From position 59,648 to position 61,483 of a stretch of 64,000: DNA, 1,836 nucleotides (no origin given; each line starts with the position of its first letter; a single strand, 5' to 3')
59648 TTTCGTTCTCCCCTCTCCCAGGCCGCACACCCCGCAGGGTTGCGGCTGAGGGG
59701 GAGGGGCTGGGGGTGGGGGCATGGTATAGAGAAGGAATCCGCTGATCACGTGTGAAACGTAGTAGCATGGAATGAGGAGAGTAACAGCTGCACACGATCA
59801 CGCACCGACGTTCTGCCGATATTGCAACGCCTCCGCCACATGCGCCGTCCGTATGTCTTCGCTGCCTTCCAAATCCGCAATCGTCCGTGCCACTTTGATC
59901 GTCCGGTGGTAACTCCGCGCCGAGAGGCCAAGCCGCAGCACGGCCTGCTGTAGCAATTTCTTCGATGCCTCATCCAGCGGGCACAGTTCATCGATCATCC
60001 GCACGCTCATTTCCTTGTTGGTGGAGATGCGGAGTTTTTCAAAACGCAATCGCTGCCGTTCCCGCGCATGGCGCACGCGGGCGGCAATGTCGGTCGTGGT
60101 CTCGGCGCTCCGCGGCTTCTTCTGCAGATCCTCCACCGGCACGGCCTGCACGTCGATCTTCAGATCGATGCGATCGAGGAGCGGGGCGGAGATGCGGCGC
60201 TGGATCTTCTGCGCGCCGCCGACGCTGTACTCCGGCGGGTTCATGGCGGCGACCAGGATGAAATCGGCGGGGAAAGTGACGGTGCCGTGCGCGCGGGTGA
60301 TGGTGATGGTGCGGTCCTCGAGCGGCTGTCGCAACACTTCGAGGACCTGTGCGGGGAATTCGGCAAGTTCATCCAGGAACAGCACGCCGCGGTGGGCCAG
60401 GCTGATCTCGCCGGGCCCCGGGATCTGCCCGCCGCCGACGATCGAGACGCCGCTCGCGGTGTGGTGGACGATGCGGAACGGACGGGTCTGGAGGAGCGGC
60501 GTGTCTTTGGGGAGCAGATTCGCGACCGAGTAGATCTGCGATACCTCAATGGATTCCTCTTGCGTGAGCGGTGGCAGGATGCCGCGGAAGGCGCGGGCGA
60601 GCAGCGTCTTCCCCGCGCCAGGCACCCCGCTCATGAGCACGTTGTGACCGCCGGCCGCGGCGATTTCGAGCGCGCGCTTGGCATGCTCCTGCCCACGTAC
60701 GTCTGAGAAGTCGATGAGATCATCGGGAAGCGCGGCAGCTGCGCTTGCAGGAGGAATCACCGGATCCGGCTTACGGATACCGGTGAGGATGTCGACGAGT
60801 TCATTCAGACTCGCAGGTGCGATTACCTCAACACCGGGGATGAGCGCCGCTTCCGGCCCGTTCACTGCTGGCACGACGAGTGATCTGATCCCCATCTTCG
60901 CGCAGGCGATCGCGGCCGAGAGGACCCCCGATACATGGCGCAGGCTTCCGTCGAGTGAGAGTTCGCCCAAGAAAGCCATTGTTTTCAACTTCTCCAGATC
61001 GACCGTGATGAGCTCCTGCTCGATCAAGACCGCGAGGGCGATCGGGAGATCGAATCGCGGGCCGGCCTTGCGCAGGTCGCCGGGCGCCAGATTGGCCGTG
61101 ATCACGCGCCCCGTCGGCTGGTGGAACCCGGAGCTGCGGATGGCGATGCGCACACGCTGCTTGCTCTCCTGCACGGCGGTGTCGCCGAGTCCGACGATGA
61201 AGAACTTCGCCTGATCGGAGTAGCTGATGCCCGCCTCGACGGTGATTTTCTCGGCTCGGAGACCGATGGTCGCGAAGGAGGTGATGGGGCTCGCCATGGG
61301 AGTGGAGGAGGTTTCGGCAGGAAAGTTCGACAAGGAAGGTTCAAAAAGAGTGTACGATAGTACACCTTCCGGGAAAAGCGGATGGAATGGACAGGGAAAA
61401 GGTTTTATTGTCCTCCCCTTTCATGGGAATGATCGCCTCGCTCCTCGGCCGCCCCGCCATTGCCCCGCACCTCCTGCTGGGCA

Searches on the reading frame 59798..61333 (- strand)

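Call 76: search_protein_families(library=pfam, proteins=[window:59798-61333:-], max_evalue=0.001)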
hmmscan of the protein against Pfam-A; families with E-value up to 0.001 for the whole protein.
window:59798-61333:- (511 aa): 9 families
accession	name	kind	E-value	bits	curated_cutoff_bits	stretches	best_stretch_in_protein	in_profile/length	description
PF01078.27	Mg_chelatase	-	8.6e-76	254.4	20.3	1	208-402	1-206/207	Magnesium chelatase, subunit ChlI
PF13541.12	ChlI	-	1.3e-35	122.4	27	1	33-158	2-121/121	Subunit ChlI of Mg-chelatase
PF13335.12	Mg_chelatase_C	-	1.7e-31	109.1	26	1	411-506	2-94/94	Magnesium chelatase, subunit ChlI C-terminal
PF07728.20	AAA_5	-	2.2e-10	41.1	22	1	231-376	1-126/139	AAA domain (dynein-related subfamily)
PF00493.29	MCM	-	4.1e-08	33.1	23.3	1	308-395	115-204/224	MCM P-loop domain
PF00158.32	Sigma54_activat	-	1.9e-07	31.4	20.2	1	218-365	11-142/168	Sigma-54 interaction domain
PF05496.18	RuvB_N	-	2.3e-06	27.9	27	0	311-391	81-155/159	Holliday junction DNA helicase RuvB P-loop domain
PF07726.17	AAA_3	-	0.00023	21.5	27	0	232-369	2-115/131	ATPase family associated with various cellular activities (AAA)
PF13191.12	AAA_16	-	0.00085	20.3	32.6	0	219-250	13-45/167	AAA ATPase domain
